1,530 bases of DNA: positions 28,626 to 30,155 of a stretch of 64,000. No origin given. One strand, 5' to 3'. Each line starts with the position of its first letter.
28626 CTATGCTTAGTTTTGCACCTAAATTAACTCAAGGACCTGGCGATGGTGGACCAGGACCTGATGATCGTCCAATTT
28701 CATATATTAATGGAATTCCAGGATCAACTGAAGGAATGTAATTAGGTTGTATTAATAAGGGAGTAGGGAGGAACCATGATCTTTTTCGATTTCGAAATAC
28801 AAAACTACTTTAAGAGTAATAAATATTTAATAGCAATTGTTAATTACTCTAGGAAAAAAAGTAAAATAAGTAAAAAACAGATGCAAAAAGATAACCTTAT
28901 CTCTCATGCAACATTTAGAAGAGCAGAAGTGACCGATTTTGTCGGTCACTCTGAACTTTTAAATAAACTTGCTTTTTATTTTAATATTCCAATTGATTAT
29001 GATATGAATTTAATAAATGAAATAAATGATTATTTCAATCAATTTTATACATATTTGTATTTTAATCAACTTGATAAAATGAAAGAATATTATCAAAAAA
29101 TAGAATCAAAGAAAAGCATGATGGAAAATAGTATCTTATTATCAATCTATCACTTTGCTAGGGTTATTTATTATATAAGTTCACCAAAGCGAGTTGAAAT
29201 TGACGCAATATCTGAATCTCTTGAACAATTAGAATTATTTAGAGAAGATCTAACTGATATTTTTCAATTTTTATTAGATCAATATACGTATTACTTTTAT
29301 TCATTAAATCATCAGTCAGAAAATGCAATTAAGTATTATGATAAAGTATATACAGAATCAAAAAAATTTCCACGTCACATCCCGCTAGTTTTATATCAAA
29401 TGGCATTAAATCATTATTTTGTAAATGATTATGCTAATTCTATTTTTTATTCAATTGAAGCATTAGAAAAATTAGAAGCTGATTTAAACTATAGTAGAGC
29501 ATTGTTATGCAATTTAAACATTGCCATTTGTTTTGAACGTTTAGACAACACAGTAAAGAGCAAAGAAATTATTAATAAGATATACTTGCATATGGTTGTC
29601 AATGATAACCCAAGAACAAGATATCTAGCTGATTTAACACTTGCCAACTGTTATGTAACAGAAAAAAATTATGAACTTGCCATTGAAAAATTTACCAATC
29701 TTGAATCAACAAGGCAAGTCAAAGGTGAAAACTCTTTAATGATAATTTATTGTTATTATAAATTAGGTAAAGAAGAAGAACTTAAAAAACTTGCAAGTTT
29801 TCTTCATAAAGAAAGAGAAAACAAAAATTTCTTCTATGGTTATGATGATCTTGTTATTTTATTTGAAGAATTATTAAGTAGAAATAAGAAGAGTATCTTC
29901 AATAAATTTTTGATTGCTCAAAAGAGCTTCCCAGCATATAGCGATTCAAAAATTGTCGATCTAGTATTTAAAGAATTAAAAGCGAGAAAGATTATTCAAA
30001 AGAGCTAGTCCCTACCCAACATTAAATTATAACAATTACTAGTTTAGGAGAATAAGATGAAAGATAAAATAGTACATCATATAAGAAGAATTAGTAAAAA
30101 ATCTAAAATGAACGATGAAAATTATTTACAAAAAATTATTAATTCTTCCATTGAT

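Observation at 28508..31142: Promoter-to-terminator cassette: Sec-exported propeptide + HTH/TPR (RNPP-like) receptor + 10-TM protein; candidate undescribed peptide quorum-sensing module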

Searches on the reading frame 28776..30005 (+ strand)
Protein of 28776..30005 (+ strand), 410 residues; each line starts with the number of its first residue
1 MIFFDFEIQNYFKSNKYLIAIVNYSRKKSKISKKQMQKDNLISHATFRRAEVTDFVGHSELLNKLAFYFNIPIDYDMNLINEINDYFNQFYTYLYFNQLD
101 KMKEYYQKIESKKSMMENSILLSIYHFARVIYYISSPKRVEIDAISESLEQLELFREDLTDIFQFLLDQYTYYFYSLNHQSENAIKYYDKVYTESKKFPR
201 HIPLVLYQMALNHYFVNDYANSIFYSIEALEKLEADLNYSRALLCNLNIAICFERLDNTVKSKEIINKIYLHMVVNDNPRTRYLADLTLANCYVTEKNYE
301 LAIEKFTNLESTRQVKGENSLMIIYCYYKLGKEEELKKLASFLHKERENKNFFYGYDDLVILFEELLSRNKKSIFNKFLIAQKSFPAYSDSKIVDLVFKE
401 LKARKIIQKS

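Call 6: search_protein_families(library=pfam, proteins=[window:28776-30005:+], max_evalue=1)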
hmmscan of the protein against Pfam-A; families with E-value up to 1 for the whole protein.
window:28776-30005:+ (410 aa): 3 families
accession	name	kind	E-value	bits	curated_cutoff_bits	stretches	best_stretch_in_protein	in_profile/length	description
PF13424.12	TPR_12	-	0.00065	20.3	30.1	0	287-332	7-53/77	Tetratricopeptide repeat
PF13174.12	TPR_6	-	0.0081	17.2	26.3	0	247-269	4-26/33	Tetratricopeptide repeat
PF00515.34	TPR_1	-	0.31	11.4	27.8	0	289-304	7-22/34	Tetratricopeptide repeat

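Call 7: search_protein_families(library=ncbifam, proteins=[window:28776-30005:+], max_evalue=1)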
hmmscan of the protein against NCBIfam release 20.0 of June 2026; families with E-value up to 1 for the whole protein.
window:28776-30005:+ (410 aa): 2 families
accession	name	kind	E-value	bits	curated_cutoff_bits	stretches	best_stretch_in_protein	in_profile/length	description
NF041951.1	phage_RstR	subfamily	0.024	14.9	80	1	24-108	9-90/108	RstR family transcriptional repressor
TIGR00532.1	HMG_CoA_R_NAD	equivalog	0.26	10.5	259.95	0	323-355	23-56/395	hydroxymethylglutaryl-CoA reductase, degradative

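Call 8: search_solved_structures(query=window:28776-30005:+, max_evalue=10, show_alignments=2)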
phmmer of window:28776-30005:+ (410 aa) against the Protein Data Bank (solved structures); distinct sequences matched with E-value up to 10: 1.
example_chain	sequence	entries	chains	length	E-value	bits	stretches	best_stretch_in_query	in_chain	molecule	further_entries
3wxx_B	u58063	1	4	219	1.8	11.1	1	33-117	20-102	AopB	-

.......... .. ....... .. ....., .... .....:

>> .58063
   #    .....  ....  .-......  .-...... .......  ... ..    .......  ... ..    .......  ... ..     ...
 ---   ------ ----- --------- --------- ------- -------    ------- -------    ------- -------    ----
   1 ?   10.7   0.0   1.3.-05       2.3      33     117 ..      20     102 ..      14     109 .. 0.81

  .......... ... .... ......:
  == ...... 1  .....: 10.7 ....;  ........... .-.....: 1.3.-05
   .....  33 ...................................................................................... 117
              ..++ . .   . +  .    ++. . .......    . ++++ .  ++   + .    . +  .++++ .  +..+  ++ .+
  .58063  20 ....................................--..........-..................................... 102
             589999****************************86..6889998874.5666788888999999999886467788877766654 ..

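Call 9: find_homologous_proteins(query=window:28776-30005:+, max_evalue=0.001)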
Query window:28776-30005:+ (410 aa): 27 proteins with E <= 0.001 among 6338 candidates.
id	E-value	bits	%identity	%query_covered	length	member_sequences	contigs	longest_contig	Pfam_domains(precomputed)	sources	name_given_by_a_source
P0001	1.9e-260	882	100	100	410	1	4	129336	-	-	-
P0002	4.2e-215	732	82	100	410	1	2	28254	-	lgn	-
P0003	1.5e-164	566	64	100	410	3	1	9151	-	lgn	-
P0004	1.6e-164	566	64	100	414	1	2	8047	-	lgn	-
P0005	1.4e-162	560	64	100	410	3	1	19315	-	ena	-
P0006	3.1e-162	558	64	99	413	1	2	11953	-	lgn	-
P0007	4.8e-162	558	64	100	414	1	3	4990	-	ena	-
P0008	2.1e-161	556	65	99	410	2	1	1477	-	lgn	-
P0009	5.0e-160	551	63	100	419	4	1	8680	-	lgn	-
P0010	2.5e-158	546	63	99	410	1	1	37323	-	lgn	-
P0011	6.9e-152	524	61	99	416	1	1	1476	-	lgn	-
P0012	2.7e-147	509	60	99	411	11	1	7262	-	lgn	-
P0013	1.3e-146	507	59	100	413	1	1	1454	-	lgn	-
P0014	7.5e-144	498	59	100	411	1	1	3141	-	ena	-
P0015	9.5e-143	494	56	100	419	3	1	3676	-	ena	-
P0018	6.4e-136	472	56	100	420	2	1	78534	-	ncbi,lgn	-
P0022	4.9e-128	446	51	99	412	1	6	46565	-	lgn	-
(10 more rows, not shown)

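Call 13: search_solved_structures(query=A1, max_evalue=10, show_alignments=3)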
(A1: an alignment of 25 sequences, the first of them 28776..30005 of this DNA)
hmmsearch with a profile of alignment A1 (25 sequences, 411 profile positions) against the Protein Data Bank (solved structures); distinct sequences matched with E-value up to 10: 5.
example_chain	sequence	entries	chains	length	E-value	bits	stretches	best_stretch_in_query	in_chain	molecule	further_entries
4zlh_A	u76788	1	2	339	0.17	14.5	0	289-344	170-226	Lipopolysaccharide assembly protein B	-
7wzb_B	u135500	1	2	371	0.23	14.1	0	269-374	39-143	Lipopolysaccharide assembly protein B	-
8v24_A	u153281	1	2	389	0.24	14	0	290-344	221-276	Lipopolysaccharide assembly protein B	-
7t6d_A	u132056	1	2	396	0.25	14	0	289-344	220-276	Lipopolysaccharide assembly protein B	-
9up5_A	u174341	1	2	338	0.52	12.9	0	291-341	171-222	Lipopolysaccharide assembly protein B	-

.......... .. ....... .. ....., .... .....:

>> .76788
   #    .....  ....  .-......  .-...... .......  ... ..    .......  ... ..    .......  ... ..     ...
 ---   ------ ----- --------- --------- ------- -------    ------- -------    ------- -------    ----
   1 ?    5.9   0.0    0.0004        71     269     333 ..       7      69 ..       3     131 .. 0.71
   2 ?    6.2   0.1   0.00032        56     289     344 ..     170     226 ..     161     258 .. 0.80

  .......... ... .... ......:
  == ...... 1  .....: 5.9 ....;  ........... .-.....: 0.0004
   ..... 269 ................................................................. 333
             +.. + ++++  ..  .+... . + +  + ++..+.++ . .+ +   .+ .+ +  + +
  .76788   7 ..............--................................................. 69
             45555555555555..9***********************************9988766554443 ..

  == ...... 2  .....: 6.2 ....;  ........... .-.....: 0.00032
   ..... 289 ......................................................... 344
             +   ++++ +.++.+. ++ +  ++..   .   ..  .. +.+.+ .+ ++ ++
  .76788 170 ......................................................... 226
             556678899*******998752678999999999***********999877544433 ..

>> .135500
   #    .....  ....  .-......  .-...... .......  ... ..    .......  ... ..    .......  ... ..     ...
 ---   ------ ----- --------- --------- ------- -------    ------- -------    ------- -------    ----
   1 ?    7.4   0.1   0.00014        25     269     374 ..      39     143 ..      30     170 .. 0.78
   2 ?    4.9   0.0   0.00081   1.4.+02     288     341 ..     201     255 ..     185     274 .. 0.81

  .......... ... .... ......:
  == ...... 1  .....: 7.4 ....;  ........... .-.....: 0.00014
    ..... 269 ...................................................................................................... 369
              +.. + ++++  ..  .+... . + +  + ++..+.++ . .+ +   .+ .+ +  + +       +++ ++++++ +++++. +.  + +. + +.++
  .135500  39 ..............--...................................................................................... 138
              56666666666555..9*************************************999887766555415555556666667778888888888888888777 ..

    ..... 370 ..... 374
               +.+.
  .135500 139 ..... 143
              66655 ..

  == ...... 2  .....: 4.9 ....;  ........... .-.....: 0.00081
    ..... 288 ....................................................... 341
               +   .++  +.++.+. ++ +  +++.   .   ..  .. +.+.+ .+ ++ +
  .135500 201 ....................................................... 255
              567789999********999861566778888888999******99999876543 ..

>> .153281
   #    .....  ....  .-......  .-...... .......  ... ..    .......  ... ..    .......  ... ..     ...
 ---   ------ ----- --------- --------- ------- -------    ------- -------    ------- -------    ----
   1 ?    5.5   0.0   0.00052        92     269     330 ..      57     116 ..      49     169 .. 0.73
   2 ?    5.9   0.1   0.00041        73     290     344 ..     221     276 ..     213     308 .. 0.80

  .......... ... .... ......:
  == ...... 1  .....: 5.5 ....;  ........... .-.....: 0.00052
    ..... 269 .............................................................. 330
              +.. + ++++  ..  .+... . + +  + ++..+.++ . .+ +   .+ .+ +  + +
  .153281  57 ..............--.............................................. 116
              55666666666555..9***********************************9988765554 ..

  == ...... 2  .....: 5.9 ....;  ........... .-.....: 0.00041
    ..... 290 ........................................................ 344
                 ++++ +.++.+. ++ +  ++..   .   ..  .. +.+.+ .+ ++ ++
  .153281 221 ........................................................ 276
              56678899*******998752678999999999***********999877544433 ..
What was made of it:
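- On RRNPP(A) peptide quorum-sensing systems: There is no PDB sequence hit (calls 8, 13).
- No curated family model is matched above threshold (calls 6, 7, 8, 13).
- Tried and rejected: Pfam, NCBIfam and PDB gave only sub-threshold TPR matches (calls 6, 7, 8, 13).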

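Call 14: find_encoding_contigs(protein=P0018, flank=5000, max_places=2)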
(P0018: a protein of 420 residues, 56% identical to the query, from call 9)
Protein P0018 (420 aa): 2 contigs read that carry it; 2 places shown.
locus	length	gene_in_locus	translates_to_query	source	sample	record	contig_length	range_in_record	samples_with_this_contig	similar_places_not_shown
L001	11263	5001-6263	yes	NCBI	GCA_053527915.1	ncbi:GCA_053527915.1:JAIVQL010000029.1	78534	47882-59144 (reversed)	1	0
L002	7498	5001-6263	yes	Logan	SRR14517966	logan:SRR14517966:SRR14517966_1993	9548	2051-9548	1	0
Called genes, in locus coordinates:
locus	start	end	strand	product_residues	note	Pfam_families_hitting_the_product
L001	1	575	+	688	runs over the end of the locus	PF02638:GHL10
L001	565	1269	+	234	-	-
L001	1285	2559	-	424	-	PF13167:GTP-bdg_N, PF16360:GTP-bdg_M, PF01926:MMR_HSR1, PF19275:HflX_C (weak)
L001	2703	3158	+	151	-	-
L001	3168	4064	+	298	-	PF11335:DUF3137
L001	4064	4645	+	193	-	PF04011:LemA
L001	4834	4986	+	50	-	-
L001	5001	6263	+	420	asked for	-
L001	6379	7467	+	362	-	-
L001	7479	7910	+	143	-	-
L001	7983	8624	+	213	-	PF19700:DUF6198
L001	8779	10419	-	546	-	PF02310:B12-binding, PF04055:Radical_SAM, PF13311:DUF4080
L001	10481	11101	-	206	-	PF04199:Cyclase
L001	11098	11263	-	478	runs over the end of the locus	PF00479:G6PD_N, PF02781:G6PD_C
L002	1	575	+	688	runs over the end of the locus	PF02638:GHL10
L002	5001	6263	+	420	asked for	-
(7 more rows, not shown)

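Call 15: find_encoding_contigs(protein=P0022, flank=5000, max_places=2)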
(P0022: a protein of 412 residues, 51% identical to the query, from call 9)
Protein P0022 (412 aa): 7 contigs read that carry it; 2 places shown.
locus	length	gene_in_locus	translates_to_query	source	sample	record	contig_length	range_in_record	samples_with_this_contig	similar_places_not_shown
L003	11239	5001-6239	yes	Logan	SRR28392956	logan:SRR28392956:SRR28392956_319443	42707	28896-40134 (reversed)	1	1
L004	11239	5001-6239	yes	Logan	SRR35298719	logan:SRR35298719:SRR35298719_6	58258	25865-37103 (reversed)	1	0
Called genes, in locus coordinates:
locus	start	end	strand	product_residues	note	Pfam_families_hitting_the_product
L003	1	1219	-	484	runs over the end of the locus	PF01817:CM_2, PF08501:Shikimate_dh_N, PF01202:SKI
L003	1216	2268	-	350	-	PF01264:Chorismate_synt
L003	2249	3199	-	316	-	PF13685:Fe-ADH_2 (weak), PF01761:DHQ_synthase, PF24621:DHQS_C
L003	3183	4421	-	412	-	PF00275:EPSP_synthase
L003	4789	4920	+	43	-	-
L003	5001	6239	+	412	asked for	-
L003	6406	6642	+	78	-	-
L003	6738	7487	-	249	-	PF12811:BaxI_1, PF01027:Bax1-I (weak)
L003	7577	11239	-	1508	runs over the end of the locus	PF02811:PHP, PF00929:RNase_T, PF16473:Rv2179c-like (faint), PF07733:DNA_pol3_alpha, PF17657:DNA_pol3_finger, PF14579:HHH_6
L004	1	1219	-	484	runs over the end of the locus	PF01817:CM_2, PF08501:Shikimate_dh_N, PF01202:SKI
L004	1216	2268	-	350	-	PF01264:Chorismate_synt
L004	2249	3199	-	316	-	PF13685:Fe-ADH_2 (weak), PF01761:DHQ_synthase, PF24621:DHQS_C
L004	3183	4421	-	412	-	PF00275:EPSP_synthase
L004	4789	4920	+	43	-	-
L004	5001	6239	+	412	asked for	-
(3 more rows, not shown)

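Call 16: find_encoding_contigs(protein=P0010, flank=5000, max_places=2)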
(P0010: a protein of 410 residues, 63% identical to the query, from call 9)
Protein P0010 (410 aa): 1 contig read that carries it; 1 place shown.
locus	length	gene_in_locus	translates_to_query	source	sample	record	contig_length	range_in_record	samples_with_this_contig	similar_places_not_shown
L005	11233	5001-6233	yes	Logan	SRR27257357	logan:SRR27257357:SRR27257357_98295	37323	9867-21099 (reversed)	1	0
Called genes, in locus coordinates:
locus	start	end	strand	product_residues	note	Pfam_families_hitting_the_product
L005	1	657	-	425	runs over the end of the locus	PF13167:GTP-bdg_N, PF16360:GTP-bdg_M, PF00009:GTP_EFTU (faint), PF01926:MMR_HSR1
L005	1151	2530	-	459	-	PF01554:MatE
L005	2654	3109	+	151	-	-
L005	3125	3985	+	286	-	PF11335:DUF3137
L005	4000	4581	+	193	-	PF04011:LemA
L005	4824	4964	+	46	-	-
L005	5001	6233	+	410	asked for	-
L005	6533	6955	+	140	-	-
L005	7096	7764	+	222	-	PF19700:DUF6198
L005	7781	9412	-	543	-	PF02310:B12-binding, PF04055:Radical_SAM, PF13311:DUF4080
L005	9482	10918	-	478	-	PF00479:G6PD_N, PF02781:G6PD_C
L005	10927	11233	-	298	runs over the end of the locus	PF01210:NAD_Gly3P_dh_N (faint), PF02826:2-Hacid_dh_C (weak), PF03446:NAD_binding_2, PF00393:6PGD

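Call 24: find_related_loci(query=A1, collection=genome_contigs, flank=4000)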
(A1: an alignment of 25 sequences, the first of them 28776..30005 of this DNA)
Query A1 (410 aa) in genome_contigs; peptide patterns used: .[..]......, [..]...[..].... (x = any residue, [..] = any of these).
65 stretches matched a pattern; 5 encode a relative of the query (tblastn E <= 1e-3); 5 distinct loci.
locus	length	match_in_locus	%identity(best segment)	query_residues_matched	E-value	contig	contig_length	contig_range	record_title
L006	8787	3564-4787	64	1-408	2e-172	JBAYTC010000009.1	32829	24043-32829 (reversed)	MAG: Bacilli bacterium isolate SO_2016_LW2_88 scaffold02239_LW138R_2016, whole genome shotgun sequence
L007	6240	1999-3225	56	2-410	7e-141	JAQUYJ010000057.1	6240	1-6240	MAG: Bacilli bacterium isolate STD2_234 NODE_53182_length_6240_cov_4.474072_Sandtown_D2, whole genome shotgun sequence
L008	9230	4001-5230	54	1-410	6e-139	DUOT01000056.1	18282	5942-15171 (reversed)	MAG TPA_asm: Acholeplasmataceae bacterium isolate AS08sgBPME_216 127705_AS08, whole genome shotgun sequence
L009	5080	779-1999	53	1-407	1e-135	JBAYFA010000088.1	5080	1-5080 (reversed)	MAG: Bacilli bacterium isolate SO_2016_CLC_T2_90 scaffold32646_PH3_Jul20_2016, whole genome shotgun sequence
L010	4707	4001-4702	56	1-234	1e-74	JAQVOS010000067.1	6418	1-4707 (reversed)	MAG: Bacilli bacterium isolate STF1_186 NODE_45084_length_6418_cov_5.292958_Sandtown_F1, whole genome shotgun sequence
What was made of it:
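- Closest known: NprR-NprX of the Bacillus cereus group. Different: The host lineage is different (uncultured Acholeplasmataceae-like Bacilli; call 24).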

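Call 25: predict_structure(alignment_id=A1)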
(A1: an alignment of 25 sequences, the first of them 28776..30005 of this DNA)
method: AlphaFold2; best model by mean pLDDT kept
length: 410 residues; sequences in the alignment: 25
mean_pLDDT: 93.2   pTM: 0.87
mean pLDDT of the five models: 93.2, 92.2, 91.7, 89.8, 89.2
residues with pLDDT >= 90: 326; 70-90: 81; 50-70: 3; < 50: 0
segments of 3 or more residues with pLDDT < 50: none
pLDDT, mean of each block of 10 residues (from residue 1): 86 93 97 93 90 90 95 94 98 94 98 95 98 91 95 97 97 91 87 93 95 91 96 93 95 96 97 87 95 98 96 86 97 97 91 87 94 95 85 92 89
secondary structure, 60 per line:
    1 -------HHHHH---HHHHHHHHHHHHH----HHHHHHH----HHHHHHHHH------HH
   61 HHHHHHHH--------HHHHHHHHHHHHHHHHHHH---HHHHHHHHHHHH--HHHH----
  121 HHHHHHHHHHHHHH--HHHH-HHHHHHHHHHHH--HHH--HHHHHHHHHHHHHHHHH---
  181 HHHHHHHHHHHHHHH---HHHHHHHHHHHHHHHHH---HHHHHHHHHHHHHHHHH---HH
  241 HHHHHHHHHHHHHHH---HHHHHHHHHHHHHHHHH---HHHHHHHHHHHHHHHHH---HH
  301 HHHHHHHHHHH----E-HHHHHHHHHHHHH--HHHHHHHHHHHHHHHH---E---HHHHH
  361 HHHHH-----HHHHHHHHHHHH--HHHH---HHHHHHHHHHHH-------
elements in order: H8-12 H16-28 H33-39 H44-52 H59-68 H77-95 H99-110 H113-116 H121-134 H137-140 H142-153 H161-177 H181-195 H199-215 H219-235 H239-255 H259-275 H279-295 H299-311 H318-330 H333-348 H356-365 H371-382 H385-388 H392-403
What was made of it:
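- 28776..30008 (+): 410-aa cytoplasmic receptor/regulator: N-terminal XRE-like HTH (about residues 16-68) plus TPR-like superhelix with an NprR/Rap-like fold. AF2 pLDDT 93 (call 25).
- On RRNPP(A) peptide quorum-sensing systems: AF2 pLDDT 93.2 (call 25). Helices at residues 16-68 in the model (call 25).
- The AF2 model has pLDDT 93.2 (call 25).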

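Call 27: search_protein_representatives(alignment_id=A1)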
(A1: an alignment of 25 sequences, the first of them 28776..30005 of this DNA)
Query: 25 sequences, 411 profile positions. Proteins with E-value up to 0.001 (for the whole library): 33; up to 1e-10: 11; up to 1e-30: 5. The best 33 are listed.
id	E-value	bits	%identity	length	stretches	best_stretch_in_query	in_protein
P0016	1.5e-201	686.6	-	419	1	1-410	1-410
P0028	3.8e-65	237.4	-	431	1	1-389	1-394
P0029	5.0e-50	187.6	-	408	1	1-404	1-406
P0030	6.9e-33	131.1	-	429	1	1-399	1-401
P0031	3.5e-32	128.8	-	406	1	1-403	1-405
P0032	8.6e-28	114.4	-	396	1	1-357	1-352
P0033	5.2e-27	111.8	-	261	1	150-406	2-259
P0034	5.0e-25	105.2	-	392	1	3-346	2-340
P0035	9.5e-21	91.1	-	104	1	330-409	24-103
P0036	7.2e-13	65.2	-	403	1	3-375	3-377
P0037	5.4e-12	62.3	-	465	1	3-402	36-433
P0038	8.6e-08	48.5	-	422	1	20-308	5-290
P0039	2.1e-07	47.2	-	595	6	289-353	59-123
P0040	6.3e-07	45.6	-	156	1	3-122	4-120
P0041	8.8e-07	45.1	-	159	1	1-143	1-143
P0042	1.4e-06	44.5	-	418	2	24-257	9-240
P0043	3.4e-06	43.2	-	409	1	22-345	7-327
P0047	2.1e-05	40.6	-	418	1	22-260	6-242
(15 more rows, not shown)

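Call 28: fold_search(model_id=the predicted structure, library=pdb)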
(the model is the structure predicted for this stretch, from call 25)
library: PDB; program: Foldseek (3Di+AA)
matches with E <= 10: 1217; with E <= 0.001: 35
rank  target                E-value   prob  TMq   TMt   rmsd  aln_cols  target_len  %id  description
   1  4gpk_I                9.4e-06  1.00  0.60  0.70   5.0       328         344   14  Crystal structure of NprR in complex with its cognate peptide NprX (released 2013-07-03)
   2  4gpk_F                1.2e-05  1.00  0.58  0.69   7.6       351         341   14  Crystal structure of NprR in complex with its cognate peptide NprX (released 2013-07-03)
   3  8rsv_A                2.3e-05  1.00  0.59  0.66   7.6       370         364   18  Rap from bacteriophage Phi3T in presence of pheromone RRGHTAS (released 2024-07-24)
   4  8rsv_B                2.5e-05  1.00  0.59  0.65   7.6       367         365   18  Rap from bacteriophage Phi3T in presence of pheromone RRGHTAS (released 2024-07-24)
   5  8rst_A                2.7e-05  1.00  0.60  0.66   7.6       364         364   19  Rap from bacteriophage Phi3T in presence of pheromone SRGHTS (released 2024-07-24)
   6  8rsu_A                3.2e-05  1.00  0.59  0.66   7.6       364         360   18  Rap from bacteriophage Phi3T in presence of pheromone RRGHTA (released 2024-07-24)
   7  4gpk_L                4.2e-05  1.00  0.60  0.70   4.8       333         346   14  Crystal structure of NprR in complex with its cognate peptide NprX (released 2013-07-03)
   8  4gpk_C                4.6e-05  1.00  0.56  0.66   7.1       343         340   14  Crystal structure of NprR in complex with its cognate peptide NprX (released 2013-07-03)
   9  5dbk_B                4.8e-05  1.00  0.56  0.64   6.2       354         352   14  apo form of the quorum sensor NprR from B. thuringiensis (released 2016-07-13)
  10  4gpk_G                5.7e-05  1.00  0.60  0.69   5.5       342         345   15  Crystal structure of NprR in complex with its cognate peptide NprX (released 2013-07-03)
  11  4gyo_B                5.7e-05  1.00  0.59  0.66   7.6       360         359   17  Crystal Structure of Rap Protein Complexed with Competence and Sporulation Factor (released 2013-04-03)
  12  5dbk_A                6.2e-05  1.00  0.62  0.71   4.3       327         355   14  apo form of the quorum sensor NprR from B. thuringiensis (released 2016-07-13)
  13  4i9c_A                6.2e-05  1.00  0.61  0.66   5.9       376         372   15  Crystal structure of aspartyl phosphate phosphatase F from B.subtilis in complex with its inhibitory peptide (released 2013-11-20)
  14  4gyo_A                8.3e-05  1.00  0.58  0.66   7.6       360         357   17  Crystal Structure of Rap Protein Complexed with Competence and Sporulation Factor (released 2013-04-03)
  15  3ulq_A                9.4e-05  1.00  0.51  0.55  11.0       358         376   17  Crystal Structure of the Anti-Activator RapF Complexed with the Response Regulator ComA DNA Binding Domain (released 2012-01-04)
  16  4gpk_A                1.1e-04  1.00  0.58  0.68   7.3       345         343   14  Crystal structure of NprR in complex with its cognate peptide NprX (released 2013-07-03)
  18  4gpk_D                1.3e-04  1.00  0.57  0.67   6.9       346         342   14  Crystal structure of NprR in complex with its cognate peptide NprX (released 2013-07-03)
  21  4gpk_H                1.8e-04  1.00  0.59  0.69   4.8       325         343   14  Crystal structure of NprR in complex with its cognate peptide NprX (released 2013-07-03)
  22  4gpk_K                2.1e-04  1.00  0.54  0.64   5.0       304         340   16  Crystal structure of NprR in complex with its cognate peptide NprX (released 2013-07-03)
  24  4gpk_J                2.4e-04  1.00  0.59  0.69   4.9       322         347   14  Crystal structure of NprR in complex with its cognate peptide NprX (released 2013-07-03)
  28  4gpk_E                3.9e-04  1.00  0.58  0.68   5.2       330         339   14  Crystal structure of NprR in complex with its cognate peptide NprX (released 2013-07-03)
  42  4gpk_B                1.4e-03  1.00  0.58  0.67   4.9       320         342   14  Crystal structure of NprR in complex with its cognate peptide NprX (released 2013-07-03)
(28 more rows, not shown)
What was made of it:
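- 28776..30008 (+): Foldseek top hits are NprR-NprX 4gpk, phage phi3T Rap 8rsv and RapF (call 28).
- On RRNPP(A) peptide quorum-sensing systems: Generic TPR proteins rank lower (call 28).
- Closest known: NprR-NprX of the Bacillus cereus group. Same: It is the best structural match (4gpk and 5dbk; TM-score normalised to target 0.64-0.71; call 28).
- Closest known: Rap-Phr. Same: The TPR superhelix fold matches (8rsv, 4gyo, 4i9c; call 28).
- Its 30 best PDB matches are all NprR or Rap, including peptide-bound forms (call 28). The receptor's closest structural matches bind imported peptides directly (call 28).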
